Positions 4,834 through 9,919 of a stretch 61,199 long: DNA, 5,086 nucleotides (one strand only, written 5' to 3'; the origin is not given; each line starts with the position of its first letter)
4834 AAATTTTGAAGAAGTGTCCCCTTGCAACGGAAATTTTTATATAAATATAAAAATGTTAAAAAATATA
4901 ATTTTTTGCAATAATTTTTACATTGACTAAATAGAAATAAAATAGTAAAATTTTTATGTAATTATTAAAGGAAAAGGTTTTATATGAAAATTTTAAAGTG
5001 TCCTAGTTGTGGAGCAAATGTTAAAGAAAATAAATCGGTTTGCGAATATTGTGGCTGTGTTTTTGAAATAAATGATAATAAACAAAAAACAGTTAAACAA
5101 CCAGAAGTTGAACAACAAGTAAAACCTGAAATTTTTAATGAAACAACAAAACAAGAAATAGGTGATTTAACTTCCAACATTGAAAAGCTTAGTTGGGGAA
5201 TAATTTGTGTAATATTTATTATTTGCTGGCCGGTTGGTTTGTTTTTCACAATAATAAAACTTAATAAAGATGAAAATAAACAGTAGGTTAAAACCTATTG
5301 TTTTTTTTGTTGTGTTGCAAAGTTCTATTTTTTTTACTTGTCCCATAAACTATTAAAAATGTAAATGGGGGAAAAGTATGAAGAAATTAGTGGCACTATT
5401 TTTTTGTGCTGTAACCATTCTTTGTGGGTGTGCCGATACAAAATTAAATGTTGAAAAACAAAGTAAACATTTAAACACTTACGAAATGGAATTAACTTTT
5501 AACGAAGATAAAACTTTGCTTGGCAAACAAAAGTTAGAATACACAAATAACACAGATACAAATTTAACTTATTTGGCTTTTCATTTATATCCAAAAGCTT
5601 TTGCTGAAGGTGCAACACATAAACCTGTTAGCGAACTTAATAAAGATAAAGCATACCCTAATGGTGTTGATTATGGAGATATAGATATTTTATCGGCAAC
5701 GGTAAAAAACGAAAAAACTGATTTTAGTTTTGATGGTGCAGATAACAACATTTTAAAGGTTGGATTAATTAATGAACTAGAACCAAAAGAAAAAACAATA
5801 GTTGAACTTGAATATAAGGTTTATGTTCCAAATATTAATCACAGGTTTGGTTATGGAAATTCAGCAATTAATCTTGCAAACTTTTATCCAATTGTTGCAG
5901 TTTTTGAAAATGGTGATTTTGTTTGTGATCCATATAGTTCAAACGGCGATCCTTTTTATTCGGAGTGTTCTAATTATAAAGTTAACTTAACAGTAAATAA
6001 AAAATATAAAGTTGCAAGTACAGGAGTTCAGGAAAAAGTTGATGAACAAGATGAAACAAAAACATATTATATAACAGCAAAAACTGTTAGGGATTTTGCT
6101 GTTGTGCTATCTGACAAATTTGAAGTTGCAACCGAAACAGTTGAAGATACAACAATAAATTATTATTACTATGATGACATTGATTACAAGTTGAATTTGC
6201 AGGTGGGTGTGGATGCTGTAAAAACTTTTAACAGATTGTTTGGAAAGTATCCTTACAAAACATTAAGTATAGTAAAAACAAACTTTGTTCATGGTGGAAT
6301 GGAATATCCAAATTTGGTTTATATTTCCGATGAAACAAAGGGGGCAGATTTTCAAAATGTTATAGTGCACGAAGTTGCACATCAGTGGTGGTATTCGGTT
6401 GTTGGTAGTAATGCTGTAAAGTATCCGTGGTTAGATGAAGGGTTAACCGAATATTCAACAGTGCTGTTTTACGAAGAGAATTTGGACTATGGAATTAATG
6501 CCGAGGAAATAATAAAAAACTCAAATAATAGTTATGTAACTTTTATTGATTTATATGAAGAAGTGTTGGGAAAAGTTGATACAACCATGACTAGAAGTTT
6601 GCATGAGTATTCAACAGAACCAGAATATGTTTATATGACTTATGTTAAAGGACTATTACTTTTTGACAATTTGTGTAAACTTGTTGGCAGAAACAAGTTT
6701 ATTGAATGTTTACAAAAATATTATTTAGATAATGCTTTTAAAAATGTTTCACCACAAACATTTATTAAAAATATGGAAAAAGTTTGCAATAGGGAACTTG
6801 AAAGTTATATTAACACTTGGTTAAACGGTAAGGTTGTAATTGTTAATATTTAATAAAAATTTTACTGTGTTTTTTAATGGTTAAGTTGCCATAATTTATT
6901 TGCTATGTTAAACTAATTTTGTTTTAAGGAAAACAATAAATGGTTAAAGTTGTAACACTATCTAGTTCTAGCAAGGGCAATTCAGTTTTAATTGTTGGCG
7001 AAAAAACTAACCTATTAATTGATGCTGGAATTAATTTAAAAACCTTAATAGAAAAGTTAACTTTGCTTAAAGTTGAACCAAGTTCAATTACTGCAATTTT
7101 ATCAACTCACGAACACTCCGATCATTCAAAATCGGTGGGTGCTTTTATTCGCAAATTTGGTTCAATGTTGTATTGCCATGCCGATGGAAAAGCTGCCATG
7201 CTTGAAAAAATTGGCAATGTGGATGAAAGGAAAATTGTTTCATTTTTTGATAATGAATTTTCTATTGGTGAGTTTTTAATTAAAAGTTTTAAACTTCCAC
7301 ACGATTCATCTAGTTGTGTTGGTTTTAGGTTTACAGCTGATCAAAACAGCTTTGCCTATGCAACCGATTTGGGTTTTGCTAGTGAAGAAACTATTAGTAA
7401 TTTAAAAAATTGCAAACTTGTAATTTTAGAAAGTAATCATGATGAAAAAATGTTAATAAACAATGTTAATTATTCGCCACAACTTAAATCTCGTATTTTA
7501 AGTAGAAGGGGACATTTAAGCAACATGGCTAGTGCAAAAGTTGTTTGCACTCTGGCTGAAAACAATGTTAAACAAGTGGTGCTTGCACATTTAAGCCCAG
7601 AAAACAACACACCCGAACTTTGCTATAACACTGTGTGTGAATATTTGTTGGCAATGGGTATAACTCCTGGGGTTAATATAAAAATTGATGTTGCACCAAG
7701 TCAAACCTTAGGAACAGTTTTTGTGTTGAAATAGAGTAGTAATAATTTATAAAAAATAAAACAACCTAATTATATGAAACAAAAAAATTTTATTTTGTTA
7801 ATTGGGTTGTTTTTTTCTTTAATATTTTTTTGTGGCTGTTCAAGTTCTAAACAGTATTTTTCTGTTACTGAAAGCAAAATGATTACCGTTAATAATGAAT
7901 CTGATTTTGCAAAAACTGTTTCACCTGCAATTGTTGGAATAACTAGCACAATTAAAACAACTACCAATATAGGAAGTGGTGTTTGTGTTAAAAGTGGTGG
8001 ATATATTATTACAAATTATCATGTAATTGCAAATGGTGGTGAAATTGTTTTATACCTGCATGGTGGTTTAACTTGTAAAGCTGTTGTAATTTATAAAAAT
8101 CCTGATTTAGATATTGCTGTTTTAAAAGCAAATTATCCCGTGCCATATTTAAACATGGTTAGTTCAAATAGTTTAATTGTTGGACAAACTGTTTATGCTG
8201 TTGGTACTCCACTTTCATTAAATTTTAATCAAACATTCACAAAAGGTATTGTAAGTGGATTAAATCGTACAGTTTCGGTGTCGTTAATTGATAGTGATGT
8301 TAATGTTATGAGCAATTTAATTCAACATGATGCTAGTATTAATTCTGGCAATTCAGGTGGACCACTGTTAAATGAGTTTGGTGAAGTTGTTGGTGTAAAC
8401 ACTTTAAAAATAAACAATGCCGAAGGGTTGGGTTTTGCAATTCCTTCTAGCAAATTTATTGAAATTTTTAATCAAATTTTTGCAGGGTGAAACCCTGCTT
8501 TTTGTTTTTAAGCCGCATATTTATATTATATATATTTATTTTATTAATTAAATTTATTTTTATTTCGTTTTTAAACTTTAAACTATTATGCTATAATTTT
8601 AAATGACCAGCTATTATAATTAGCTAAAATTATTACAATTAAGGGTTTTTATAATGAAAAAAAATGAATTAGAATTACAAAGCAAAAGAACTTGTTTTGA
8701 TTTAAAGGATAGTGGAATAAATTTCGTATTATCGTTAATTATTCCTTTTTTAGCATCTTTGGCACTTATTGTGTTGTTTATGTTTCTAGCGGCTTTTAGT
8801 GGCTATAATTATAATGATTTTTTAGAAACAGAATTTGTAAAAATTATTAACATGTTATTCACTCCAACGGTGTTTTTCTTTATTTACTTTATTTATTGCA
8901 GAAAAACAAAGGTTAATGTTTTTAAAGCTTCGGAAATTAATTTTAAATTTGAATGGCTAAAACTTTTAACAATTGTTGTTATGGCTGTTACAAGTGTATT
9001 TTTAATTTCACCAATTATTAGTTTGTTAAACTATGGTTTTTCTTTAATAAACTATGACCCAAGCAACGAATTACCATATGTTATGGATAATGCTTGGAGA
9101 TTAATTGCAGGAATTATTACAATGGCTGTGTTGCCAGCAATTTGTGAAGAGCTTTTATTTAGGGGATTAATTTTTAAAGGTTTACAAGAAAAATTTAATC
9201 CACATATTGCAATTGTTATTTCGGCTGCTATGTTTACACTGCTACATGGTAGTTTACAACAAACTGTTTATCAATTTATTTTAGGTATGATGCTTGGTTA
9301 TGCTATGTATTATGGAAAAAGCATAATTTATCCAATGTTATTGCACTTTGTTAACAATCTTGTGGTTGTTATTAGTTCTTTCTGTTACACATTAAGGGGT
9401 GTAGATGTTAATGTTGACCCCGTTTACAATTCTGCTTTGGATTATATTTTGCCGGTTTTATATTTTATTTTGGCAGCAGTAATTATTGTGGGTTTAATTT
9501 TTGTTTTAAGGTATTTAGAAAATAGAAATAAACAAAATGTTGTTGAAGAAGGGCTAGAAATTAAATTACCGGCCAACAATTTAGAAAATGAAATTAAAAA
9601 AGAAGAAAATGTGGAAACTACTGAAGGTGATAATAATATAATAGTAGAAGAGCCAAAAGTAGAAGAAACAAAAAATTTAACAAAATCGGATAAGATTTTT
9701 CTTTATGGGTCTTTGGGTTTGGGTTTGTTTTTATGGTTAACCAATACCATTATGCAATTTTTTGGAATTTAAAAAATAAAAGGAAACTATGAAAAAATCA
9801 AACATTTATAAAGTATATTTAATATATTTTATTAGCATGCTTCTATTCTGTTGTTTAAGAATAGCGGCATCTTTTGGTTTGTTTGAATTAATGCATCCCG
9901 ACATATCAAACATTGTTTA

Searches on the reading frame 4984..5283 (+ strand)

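Call 109: search_protein_families(library=pfam, proteins=[window:4984-5283:+], max_evalue=0.001)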
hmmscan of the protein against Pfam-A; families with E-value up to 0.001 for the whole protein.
window:4984-5283:+ (100 aa): 3 families
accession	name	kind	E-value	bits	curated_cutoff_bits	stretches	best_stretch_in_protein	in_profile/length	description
PF08271.17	Zn_Ribbon_TF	-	0.0002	21.3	29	1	5-33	2-35/43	TFIIB zinc-binding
PF12773.13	DZR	-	0.00036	21.1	27.3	1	5-24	26-45/45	Double zinc ribbon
PF13248.11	Zn_ribbon_3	-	0.00045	20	27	1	5-25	4-24/26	zinc-ribbon domain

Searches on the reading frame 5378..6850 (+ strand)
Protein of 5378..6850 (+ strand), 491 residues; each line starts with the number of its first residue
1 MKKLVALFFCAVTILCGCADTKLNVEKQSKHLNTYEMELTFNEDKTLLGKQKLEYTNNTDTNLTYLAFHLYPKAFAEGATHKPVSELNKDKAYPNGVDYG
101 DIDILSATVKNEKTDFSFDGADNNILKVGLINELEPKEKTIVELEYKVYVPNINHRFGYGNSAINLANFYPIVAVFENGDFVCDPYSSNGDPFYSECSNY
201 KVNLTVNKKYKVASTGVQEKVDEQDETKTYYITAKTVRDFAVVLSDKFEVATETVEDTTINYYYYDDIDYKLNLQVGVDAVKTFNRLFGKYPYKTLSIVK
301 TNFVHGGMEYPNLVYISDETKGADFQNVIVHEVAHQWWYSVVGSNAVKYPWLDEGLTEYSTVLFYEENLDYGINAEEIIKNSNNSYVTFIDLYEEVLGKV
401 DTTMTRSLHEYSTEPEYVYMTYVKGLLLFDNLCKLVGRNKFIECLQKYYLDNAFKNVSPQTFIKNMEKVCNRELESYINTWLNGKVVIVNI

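Call 7: search_protein_families(library=ncbifam, proteins=[window:5378-6850:+])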
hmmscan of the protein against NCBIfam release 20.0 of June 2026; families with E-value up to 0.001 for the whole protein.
window:5378-6850:+ (491 aa): 2 families
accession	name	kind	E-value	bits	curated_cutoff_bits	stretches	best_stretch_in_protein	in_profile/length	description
TIGR02412.1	pepN_strep_liv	equivalog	4.6e-13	48.4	591.2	1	200-483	145-440/832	aminopeptidase N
TIGR02411.1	leuko_A4_hydro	equivalog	2.5e-09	36.4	761.7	1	280-464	229-415/600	leukotriene-A(4) hydrolase/aminopeptidase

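Call 109: search_protein_families(library=pfam, proteins=[window:5378-6850:+], max_evalue=0.001)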
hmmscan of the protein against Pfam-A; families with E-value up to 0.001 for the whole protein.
window:5378-6850:+ (491 aa): 1 family
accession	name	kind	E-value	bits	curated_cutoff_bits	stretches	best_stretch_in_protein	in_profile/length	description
PF01433.26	Peptidase_M1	-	2e-19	70.5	27.7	1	280-481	9-218/218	Peptidase family M1 domain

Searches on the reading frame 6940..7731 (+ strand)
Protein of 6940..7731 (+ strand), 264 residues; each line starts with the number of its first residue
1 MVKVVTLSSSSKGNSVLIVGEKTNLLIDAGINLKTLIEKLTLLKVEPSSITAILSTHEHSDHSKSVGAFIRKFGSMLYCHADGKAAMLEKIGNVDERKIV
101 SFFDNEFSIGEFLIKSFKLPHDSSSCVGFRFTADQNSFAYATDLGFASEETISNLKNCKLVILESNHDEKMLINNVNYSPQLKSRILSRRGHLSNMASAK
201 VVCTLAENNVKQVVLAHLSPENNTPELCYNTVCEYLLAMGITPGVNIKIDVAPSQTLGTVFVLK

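Call 109: search_protein_families(library=pfam, proteins=[window:6940-7731:+], max_evalue=0.001)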
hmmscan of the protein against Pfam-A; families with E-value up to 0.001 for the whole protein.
window:6940-7731:+ (264 aa): 2 families
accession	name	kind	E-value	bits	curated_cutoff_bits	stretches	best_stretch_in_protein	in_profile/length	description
PF12706.13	Lactamase_B_2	-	4.9e-17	62.6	27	1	23-217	1-199/200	Beta-lactamase superfamily domain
PF00753.33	Lactamase_B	-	6.9e-17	62.5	22.7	1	13-155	6-161/196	Metallo-beta-lactamase superfamily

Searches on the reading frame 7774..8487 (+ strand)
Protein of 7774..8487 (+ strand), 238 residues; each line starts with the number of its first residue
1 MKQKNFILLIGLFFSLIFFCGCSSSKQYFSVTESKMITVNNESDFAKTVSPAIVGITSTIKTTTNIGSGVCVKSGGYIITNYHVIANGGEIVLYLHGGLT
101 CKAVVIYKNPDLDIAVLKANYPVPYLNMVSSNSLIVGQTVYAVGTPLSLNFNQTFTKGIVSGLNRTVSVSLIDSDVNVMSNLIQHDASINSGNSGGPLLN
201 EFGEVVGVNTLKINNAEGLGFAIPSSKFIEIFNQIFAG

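Call 109: search_protein_families(library=pfam, proteins=[window:7774-8487:+], max_evalue=0.001)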
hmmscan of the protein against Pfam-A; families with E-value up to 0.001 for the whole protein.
window:7774-8487:+ (238 aa): 2 families
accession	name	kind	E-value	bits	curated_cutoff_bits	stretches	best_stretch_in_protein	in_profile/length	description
PF13365.12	Trypsin_2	-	5e-32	112.1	27.6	1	67-208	1-144/144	Trypsin-like peptidase domain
PF00089.32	Trypsin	-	8.8e-17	62.1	20.6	1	50-229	12-217/220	Trypsin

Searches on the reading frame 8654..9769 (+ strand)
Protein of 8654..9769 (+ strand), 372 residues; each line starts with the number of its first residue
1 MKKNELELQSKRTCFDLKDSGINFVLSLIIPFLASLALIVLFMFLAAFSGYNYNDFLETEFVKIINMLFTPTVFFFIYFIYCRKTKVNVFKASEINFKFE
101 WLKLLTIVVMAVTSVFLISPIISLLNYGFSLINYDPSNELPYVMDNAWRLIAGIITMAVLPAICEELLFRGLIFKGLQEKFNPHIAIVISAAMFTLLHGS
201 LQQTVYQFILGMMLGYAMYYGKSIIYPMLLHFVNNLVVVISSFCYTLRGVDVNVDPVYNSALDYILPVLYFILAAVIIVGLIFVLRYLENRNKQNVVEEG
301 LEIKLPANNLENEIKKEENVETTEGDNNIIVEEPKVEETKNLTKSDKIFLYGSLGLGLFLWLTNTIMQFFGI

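Call 7: search_protein_families(library=ncbifam, proteins=[window:8654-9769:+])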
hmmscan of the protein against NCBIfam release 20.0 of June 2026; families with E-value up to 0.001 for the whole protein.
window:8654-9769:+ (372 aa): 5 families
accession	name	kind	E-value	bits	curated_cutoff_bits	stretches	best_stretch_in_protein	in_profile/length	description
NF041647.1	ABC_perm_CPBP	equivalog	4.1e-33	115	435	1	35-242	431-634/636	ABC transporter permease subunit/CPBP intramembrane protease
NF046050.1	CPBP_fam_MroQ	equivalog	2.2e-09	37.1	270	1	35-244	17-226/243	intramembrane glutamic endopeptidase MroQ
NF040589.1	CPBP_Synerg_MrtS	equivalog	1.2e-08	35.3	130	1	108-237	40-162/170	Synerg-CTERM system glutamic-type intramembrane protease MrtS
NF033192.3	CPBP_JDVT_MrtJ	equivalog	2.8e-06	27.9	75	1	156-239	3-96/98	JDVT-CTERM system glutamic-type intramembrane protease MrtJ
NF041768.1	acyl_LnsB_CPBP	equivalog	0.00012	21.8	240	1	65-216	59-210/241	CPBP family lipoprotein N-acylation protein LnsB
